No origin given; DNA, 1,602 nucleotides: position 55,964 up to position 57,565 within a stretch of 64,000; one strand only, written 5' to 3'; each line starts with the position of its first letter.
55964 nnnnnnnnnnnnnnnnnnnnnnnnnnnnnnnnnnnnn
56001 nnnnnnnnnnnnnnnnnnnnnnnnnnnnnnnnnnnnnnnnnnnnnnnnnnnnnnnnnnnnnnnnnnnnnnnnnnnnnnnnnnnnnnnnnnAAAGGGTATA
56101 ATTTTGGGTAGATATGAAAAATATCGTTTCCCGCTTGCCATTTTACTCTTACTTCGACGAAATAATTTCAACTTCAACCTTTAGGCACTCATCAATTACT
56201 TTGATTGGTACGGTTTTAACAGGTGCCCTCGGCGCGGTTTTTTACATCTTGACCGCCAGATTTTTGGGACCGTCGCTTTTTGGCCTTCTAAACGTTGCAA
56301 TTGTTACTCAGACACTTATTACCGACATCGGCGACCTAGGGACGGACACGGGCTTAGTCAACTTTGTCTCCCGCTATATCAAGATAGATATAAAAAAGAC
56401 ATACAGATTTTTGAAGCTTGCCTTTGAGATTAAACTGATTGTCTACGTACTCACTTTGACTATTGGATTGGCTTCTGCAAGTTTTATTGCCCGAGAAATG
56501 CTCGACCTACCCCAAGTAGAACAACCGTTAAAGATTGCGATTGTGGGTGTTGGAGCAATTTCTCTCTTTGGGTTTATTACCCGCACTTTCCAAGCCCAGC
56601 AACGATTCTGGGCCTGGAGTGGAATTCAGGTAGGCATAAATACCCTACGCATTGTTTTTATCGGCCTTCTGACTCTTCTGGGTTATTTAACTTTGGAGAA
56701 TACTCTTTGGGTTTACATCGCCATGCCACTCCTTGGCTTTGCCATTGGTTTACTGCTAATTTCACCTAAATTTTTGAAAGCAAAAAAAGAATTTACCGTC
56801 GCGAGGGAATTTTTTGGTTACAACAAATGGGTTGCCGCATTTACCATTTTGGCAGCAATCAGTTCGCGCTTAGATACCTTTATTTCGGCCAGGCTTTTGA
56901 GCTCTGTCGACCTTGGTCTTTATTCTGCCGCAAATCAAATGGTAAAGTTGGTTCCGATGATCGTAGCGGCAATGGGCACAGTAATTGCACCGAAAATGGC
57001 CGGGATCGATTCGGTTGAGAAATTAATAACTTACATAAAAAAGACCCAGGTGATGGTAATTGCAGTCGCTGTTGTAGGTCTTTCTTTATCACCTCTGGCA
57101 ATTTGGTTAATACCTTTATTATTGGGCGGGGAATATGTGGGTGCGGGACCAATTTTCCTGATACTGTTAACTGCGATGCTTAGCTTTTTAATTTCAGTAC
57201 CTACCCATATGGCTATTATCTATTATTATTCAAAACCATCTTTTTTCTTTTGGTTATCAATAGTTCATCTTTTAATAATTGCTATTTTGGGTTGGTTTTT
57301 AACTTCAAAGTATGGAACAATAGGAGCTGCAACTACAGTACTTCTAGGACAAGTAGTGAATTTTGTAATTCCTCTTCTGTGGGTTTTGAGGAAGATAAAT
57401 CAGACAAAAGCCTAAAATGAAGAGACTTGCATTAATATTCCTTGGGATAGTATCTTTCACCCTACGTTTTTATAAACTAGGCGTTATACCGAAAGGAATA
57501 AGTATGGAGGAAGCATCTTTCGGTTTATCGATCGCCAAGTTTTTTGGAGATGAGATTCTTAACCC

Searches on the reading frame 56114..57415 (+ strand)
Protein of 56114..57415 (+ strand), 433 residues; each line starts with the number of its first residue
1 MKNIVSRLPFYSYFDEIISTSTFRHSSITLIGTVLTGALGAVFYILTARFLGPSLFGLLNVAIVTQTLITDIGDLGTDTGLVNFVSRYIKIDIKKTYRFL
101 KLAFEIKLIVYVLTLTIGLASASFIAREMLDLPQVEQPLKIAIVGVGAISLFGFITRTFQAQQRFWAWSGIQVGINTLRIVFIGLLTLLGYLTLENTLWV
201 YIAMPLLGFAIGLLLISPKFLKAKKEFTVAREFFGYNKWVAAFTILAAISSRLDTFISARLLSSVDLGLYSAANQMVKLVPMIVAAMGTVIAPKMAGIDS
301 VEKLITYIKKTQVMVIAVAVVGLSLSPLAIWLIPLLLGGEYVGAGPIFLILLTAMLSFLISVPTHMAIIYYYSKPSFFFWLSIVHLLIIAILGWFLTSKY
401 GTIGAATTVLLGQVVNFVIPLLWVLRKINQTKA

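Call 18: search_protein_families(library=pfam, proteins=[window:56114-57415:+])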
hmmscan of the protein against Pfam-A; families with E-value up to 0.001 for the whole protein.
window:56114-57415:+ (433 aa): 2 families
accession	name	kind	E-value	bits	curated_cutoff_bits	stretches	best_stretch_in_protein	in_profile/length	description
PF01943.22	Polysacc_synt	-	6.8e-22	78.6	28.2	1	26-296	5-271/274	Polysaccharide biosynthesis protein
PF13440.11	Polysacc_synt_3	-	7.9e-18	65.2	23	1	48-342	3-289/293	Polysaccharide biosynthesis protein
